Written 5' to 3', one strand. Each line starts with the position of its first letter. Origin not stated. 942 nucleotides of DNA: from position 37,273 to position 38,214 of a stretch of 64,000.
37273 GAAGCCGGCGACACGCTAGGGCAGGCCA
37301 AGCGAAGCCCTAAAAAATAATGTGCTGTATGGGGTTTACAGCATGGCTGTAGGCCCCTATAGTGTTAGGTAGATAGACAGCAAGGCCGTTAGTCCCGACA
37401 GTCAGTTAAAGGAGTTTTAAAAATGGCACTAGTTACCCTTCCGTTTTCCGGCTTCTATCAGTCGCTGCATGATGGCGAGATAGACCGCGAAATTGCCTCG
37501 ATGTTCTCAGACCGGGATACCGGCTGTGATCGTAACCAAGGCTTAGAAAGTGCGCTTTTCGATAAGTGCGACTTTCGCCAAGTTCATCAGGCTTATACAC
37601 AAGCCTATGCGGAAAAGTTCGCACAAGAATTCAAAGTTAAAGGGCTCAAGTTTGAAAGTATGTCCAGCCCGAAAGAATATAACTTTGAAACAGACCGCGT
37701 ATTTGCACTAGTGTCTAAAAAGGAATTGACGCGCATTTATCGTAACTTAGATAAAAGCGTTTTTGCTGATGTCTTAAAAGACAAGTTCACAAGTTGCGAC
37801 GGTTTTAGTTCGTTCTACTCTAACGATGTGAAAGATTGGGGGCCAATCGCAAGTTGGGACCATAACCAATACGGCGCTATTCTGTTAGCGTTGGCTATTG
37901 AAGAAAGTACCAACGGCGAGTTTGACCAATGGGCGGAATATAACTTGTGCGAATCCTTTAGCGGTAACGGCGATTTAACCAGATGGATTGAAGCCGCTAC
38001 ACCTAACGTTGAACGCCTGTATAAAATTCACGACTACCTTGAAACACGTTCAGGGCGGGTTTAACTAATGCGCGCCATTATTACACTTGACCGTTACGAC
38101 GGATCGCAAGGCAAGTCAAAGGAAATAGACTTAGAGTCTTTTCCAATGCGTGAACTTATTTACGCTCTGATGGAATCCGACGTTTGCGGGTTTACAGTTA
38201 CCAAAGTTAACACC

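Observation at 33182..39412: Recurrent 17-bp palindrome CTGTA-N7-TACAG at four transcription-unit starts of the rightward early-type block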

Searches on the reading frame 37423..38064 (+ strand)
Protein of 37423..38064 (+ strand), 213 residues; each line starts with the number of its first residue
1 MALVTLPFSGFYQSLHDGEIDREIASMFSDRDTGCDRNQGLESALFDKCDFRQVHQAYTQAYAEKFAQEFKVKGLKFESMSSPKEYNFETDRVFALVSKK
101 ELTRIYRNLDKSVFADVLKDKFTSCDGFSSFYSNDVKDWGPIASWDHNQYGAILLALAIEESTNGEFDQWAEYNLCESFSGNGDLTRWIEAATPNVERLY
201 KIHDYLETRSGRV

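Call 11: search_protein_families(library=pfam, proteins=[window:37423-38064:+], max_evalue=0.01)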
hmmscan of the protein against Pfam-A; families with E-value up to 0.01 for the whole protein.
window:37423-38064:+ (213 aa): 0 families

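Call 12: search_protein_families(library=phrogs, proteins=[window:37423-38064:+], max_evalue=0.001)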
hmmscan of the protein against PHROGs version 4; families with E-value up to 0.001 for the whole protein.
window:37423-38064:+ (213 aa): 1 family
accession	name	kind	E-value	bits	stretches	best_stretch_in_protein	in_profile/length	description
phrog_37559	-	unknown function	1.7e-05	25.8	1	54-139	48-137/194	-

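Call 19: find_related_loci(query=window:37423-38064:+, collection=viral_contigs, flank=10000)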
Query window:37423-38064:+ (213 aa) in viral_contigs; peptide patterns used: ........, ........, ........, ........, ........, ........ (x = any residue, [..] = any of these).
15 stretches matched a pattern; 8 encode a relative of the query (tblastn E <= 1e-3); 8 distinct loci.
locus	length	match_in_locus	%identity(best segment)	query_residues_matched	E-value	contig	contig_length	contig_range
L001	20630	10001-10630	55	1-212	5e-77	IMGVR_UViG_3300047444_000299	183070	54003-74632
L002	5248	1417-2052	52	1-213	3e-73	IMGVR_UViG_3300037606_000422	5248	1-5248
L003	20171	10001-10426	40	2-154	1e-30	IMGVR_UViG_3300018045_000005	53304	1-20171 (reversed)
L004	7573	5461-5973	34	4-161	2e-21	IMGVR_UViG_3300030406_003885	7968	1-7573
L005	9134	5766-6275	32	5-161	3e-19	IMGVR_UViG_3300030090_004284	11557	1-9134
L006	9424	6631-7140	32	5-161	3e-19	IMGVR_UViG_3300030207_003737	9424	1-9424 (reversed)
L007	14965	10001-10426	27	4-132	9e-9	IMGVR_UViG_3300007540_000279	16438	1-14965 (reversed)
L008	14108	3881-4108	30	83-154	4e-4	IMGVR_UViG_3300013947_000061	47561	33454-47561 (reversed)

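Call 20: find_related_loci(query=window:37423-38064:+, collection=genome_contigs, flank=10000)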
Query window:37423-38064:+ (213 aa) in genome_contigs; peptide patterns used: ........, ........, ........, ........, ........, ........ (x = any residue, [..] = any of these).
91 stretches matched a pattern, but none encodes a relative of the query by tblastn (E <= 1e-3).

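Call 28: find_encoding_contigs(protein=window:37423-38064:+, flank=10000, max_places=10)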
Protein window:37423-38064:+ (213 aa): 1 contig read that carries it; 1 place shown.
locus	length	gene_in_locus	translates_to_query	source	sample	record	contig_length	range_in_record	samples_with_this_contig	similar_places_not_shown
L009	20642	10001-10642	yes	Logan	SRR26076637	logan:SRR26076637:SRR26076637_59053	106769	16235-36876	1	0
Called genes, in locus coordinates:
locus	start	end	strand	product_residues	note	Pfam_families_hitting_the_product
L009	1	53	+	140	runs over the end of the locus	-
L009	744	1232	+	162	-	PF05732:RepL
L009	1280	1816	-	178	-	-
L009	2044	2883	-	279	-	PF10609:ParA, PF01656:CbiA, PF09140:MipZ (weak), PF13614:AAA_31 (weak)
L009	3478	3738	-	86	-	-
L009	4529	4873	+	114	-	-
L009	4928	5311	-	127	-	PF22055:MvaT_DBD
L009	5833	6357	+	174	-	-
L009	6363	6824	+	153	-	-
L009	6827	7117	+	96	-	-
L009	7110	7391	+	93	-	-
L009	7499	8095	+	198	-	-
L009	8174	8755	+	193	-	-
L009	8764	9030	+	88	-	-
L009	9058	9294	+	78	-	-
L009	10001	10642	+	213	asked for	-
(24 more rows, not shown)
